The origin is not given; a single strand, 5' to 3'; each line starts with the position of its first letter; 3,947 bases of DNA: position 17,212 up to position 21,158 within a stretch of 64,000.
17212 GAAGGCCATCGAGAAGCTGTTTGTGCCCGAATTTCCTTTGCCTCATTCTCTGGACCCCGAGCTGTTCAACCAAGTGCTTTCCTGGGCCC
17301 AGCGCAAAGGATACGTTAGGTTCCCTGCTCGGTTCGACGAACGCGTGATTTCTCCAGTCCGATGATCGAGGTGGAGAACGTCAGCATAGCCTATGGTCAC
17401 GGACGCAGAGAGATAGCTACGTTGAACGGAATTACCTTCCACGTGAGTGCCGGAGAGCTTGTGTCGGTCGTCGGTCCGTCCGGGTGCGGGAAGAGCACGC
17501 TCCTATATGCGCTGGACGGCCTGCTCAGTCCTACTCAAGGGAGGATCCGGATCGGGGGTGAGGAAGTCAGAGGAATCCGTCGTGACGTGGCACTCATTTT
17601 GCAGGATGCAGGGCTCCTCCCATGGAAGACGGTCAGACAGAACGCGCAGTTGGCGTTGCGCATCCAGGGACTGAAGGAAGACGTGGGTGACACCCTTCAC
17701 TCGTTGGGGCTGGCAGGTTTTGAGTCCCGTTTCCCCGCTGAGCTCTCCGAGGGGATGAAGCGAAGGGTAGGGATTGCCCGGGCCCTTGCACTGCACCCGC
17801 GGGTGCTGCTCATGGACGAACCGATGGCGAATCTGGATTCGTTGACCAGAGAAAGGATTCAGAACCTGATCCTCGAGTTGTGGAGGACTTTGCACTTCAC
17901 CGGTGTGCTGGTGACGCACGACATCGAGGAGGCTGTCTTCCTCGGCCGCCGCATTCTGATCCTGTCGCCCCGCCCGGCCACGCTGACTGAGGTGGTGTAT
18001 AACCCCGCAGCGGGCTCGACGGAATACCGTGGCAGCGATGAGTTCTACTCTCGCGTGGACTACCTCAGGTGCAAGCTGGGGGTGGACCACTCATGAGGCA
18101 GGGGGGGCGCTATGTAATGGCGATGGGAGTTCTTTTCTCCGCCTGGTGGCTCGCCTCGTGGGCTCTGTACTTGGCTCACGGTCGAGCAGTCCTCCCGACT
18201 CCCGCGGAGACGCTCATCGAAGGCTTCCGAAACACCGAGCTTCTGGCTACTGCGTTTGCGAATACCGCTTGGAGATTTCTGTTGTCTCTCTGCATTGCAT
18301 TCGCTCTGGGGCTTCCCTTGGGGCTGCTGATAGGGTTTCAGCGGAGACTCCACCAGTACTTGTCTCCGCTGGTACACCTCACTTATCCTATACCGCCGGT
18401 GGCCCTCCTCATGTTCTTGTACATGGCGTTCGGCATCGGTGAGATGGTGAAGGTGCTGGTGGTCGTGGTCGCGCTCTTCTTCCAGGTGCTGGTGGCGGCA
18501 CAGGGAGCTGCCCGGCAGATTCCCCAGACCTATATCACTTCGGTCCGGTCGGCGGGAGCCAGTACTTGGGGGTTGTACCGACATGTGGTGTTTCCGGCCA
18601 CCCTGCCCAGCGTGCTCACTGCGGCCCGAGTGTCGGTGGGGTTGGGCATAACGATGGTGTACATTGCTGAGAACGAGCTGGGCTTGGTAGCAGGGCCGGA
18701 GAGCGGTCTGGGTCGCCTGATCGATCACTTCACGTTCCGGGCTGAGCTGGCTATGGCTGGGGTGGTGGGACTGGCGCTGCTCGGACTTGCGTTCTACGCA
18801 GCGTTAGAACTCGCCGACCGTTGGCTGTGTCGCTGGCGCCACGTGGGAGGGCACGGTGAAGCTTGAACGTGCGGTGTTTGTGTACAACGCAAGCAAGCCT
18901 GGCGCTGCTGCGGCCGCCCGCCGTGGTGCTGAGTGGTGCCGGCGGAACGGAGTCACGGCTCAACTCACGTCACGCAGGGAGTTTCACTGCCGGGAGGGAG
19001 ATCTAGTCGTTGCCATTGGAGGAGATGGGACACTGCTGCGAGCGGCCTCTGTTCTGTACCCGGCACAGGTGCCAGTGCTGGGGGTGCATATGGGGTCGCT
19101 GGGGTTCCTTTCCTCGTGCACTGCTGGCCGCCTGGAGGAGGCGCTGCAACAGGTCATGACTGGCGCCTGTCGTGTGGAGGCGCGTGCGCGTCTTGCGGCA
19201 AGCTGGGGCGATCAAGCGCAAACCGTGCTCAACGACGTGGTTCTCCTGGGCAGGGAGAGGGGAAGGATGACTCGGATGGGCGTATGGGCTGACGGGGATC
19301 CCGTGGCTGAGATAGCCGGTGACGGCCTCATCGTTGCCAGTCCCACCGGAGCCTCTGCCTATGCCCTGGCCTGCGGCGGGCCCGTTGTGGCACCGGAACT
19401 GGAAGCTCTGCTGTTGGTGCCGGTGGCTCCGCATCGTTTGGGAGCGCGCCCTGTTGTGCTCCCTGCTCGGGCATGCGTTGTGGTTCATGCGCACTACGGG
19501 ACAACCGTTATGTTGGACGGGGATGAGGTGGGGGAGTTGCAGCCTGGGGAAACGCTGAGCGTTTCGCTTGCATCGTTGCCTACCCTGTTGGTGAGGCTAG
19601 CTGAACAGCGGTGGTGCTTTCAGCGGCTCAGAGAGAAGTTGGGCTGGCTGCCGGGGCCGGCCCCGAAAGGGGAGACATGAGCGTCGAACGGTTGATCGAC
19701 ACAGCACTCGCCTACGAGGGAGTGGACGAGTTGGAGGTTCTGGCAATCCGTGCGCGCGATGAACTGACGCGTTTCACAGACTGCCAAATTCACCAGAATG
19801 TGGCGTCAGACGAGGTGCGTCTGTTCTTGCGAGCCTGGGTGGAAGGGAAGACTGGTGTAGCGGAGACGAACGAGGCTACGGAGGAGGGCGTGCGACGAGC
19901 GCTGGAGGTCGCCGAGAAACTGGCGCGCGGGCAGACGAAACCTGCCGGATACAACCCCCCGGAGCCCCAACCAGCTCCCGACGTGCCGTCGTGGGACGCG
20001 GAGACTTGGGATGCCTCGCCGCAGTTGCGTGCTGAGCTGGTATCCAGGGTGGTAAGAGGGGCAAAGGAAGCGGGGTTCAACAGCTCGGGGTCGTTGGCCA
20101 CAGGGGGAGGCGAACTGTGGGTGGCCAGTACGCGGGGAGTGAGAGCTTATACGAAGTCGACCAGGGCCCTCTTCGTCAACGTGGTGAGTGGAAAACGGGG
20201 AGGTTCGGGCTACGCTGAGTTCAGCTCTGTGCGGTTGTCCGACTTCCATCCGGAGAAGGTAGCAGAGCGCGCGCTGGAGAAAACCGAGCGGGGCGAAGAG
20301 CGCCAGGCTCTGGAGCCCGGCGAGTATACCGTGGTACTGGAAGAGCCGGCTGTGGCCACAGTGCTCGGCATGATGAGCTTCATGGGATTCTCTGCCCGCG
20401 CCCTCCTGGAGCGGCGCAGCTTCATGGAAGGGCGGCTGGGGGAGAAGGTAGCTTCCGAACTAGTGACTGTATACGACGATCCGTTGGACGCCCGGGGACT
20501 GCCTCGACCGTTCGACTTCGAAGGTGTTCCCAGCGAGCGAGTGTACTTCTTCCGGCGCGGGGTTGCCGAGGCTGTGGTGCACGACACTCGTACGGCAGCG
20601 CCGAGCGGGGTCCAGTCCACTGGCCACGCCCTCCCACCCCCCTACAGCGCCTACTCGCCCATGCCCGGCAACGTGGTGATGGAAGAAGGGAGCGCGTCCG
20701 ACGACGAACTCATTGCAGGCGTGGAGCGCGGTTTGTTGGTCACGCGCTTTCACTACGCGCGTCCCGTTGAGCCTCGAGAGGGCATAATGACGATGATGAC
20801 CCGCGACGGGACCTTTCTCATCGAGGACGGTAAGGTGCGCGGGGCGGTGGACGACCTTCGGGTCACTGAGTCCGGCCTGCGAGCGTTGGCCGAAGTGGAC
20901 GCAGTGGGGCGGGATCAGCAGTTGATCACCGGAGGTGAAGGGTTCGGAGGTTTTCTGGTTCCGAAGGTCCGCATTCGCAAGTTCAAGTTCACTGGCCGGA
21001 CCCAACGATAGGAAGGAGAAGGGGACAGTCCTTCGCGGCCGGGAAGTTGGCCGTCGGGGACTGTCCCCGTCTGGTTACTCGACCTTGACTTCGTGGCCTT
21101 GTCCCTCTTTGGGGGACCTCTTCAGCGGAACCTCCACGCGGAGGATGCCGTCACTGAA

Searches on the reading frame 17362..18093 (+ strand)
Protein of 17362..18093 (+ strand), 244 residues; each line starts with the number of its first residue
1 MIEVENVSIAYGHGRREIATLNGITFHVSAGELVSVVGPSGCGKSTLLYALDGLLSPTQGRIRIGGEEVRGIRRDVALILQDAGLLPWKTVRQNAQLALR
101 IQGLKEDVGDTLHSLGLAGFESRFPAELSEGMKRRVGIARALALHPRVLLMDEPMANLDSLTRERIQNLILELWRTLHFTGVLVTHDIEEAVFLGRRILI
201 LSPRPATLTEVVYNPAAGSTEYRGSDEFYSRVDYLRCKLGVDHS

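Call 54: search_protein_families(library=ncbifam, proteins=[window:17362-18093:+], max_evalue=0.00001)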
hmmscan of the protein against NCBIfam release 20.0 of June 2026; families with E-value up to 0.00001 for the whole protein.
window:17362-18093:+ (244 aa): 180 families (the best 25 are shown)
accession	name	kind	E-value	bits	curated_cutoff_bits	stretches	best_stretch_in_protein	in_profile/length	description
NF008421.0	PRK11248.1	equivalog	1.2e-56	192.1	357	1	1-211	1-212/255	taurine ABC transporter ATP-binding subunit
NF008420.0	PRK11247.1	equivalog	1.4e-53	181.8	395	1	5-201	16-207/257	aliphatic sulfonates ABC transporter ATP-binding protein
TIGR01184.1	ntrCD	subfamily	1.2e-47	162.5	291.8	1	21-207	1-194/230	nitrate ABC transporter ATP-binding protein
TIGR01186.1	proV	subfamily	4.3e-47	161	326.6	1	20-202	8-204/363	betaine/proline/choline family ABC transporter ATP-binding protein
NF040729.1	ABC_ATP_SaoA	equivalog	7.6e-47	159.8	360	1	2-208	2-213/248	ABC transporter ATP-binding protein SaoA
TIGR03265.1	PhnT2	equivalog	2.5e-45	155.3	457.7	1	3-201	6-208/353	putative 2-aminoethylphosphonate ABC transporter ATP-binding protein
TIGR00968.1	3a0106s01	subfamily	2.2e-44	151.7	342.75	1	2-202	1-205/237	sulfate ABC transporter ATP-binding protein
NF008653.0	PRK11650.1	subfamily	1e-41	143.2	432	1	2-202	4-209/357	sn-glycerol-3-phosphate ABC transporter ATP-binding protein UgpC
TIGR03415.1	ABC_choXWV_ATP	equivalog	1.3e-40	139.6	483.75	1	20-202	39-239/382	choline ABC transporter ATP-binding protein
NF008513.0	PRK11432.1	equivalog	1.7e-39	135.7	496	1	3-201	8-210/351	ferric ABC transporter ATP-binding protein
TIGR03258.1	PhnT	equivalog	2.8e-39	135.2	499.15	1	2-201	9-213/359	2-aminoethylphosphonate ABC transport system ATP-binding subunit PhnT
NF040840.2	tungstate_WtpC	equivalog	2.9e-39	135.3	440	1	1-202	1-205/347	tungstate ABC transporter ATP-binding protein WtpC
NF043075.1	MMSYN1_0197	equivalog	3.1e-39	134.9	550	1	2-201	3-206/341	spermidine/putrescine ABC transporter ATP-binding protein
NF006987.0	PRK09452.1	equivalog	3.8e-39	134.5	482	1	19-201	31-221/378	spermidine/putrescine ABC transporter ATP-binding protein PotA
TIGR01187.1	potA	subfamily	1.3e-38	132.9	355.6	1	37-202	2-175/325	polyamine ABC transporter ATP-binding protein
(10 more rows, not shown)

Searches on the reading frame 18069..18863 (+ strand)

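Call 54: search_protein_families(library=ncbifam, proteins=[window:18069-18863:+], max_evalue=0.00001)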
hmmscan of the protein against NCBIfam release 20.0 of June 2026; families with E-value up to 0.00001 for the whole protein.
window:18069-18863:+ (265 aa): 7 families
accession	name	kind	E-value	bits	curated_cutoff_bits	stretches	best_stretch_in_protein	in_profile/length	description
NF040733.1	ABC_perm_U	equivalog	6.2e-26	91.4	295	1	17-258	13-250/251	ABC transporter permease subunit SaoP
NF007545.0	PRK10160.1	equivalog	2e-24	86.5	342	1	16-257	28-271/275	taurine ABC transporter permease TauC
NF008470.0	PRK11365.1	equivalog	9.6e-20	71.1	347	1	15-257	15-253/263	aliphatic sulfonate ABC transporter permease SsuC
TIGR01183.1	ntrB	equivalog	9.3e-15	54.8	209.05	1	69-217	25-168/202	nitrate ABC transporter permease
NF008196.0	PRK10952.1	equivalog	7.1e-11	41.5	439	1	71-241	154-318/356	glycine betaine/L-proline ABC transporter permease ProW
TIGR03416.1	ABC_choXWV_perm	equivalog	4e-10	39.6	363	1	70-201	95-226/267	choline ABC transporter permease subunit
NF045474.1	Opp2C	equivalog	2.4e-06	27.3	300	1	71-209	47-186/236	nickel transporter permease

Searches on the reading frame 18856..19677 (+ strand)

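Call 54: search_protein_families(library=ncbifam, proteins=[window:18856-19677:+], max_evalue=0.00001)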
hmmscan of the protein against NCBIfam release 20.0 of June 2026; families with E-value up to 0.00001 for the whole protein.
window:18856-19677:+ (274 aa): 18 families
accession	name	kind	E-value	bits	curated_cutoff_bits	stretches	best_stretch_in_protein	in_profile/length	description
NF002306.0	PRK01231.1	equivalog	7.9e-51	172.9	316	1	38-264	57-291/299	NAD(+) kinase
NF002892.0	PRK03372.1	equivalog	1.3e-47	162.6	299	1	40-262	62-292/312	NAD kinase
NF002561.0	PRK02155.1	equivalog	5.2e-45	154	371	1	45-268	62-291/297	NAD kinase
NF002521.0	PRK01911.1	equivalog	3.9e-44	151.2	309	1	39-264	57-286/292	NAD kinase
NF002984.0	PRK03708.1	equivalog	5.2e-44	150.7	326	1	47-252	57-265/277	NAD(+) kinase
NF002732.0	PRK02649.1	equivalog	1.2e-39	136.6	348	1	49-264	70-291/305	NAD(+) kinase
NF002731.0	PRK02645.1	equivalog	2.1e-39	135.7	312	1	1-264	1-292/305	NAD(+) kinase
NF002893.0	PRK03378.1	equivalog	9.4e-39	133.5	386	1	47-264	63-287/292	NAD(+) kinase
NF010678.0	PRK14076.1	equivalog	1.3e-38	133.3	493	1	41-240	343-548/570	bifunctional NADP phosphatase/NAD kinase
NF010679.0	PRK14077.1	equivalog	6.4e-36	124.2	343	1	46-264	63-285/287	NAD(+) kinase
NF010677.0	PRK14075.1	equivalog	1.1e-35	123.5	260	1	39-263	34-251/257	NAD(+) kinase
NF002255.0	PRK01185.1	subfamily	2.4e-35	121.9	304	1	48-262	53-265/271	NAD(+) kinase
NF003391.0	PRK04539.1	equivalog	3.1e-32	111.9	470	1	37-264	59-291/296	inorganic polyphosphate/ATP-NAD kinase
NF002579.0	PRK02231.1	equivalog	3.1e-30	105.6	459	1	46-265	69-297/301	NAD(+) kinase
NF003406.0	PRK04761.1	equivalog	3.3e-22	78.9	211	1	36-195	24-185/257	NAD kinase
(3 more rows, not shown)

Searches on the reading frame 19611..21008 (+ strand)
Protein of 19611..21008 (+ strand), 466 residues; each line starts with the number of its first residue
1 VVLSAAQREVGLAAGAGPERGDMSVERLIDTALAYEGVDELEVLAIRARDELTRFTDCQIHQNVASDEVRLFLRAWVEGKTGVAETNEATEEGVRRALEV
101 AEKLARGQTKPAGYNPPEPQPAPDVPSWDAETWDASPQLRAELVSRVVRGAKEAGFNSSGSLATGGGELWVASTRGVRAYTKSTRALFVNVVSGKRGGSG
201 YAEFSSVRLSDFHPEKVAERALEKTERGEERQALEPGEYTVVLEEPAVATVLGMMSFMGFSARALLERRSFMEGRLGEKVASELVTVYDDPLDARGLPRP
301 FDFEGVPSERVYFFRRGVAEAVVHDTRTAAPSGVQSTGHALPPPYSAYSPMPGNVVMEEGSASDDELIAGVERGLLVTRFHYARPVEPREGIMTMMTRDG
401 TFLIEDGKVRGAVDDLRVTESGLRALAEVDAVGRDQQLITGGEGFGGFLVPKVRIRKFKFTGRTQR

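Call 54: search_protein_families(library=ncbifam, proteins=[window:19611-21008:+], max_evalue=0.00001)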
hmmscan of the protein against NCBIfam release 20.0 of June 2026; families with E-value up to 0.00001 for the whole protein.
window:19611-21008:+ (466 aa): 3 families
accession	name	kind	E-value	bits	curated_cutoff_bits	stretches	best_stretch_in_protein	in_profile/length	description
NF008006.0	PRK10735.1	equivalog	5.3e-16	58.1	513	1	259-441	266-450/481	metalloprotease TldD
NF040952.1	Arch_mtprotase_TldD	equivalog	7.7e-15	54.6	635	1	210-445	187-421/443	zinc metalloprotease TldD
NF008268.0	PRK11040.1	equivalog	4.5e-09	35.5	438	1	167-435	165-424/446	metalloprotease PmbA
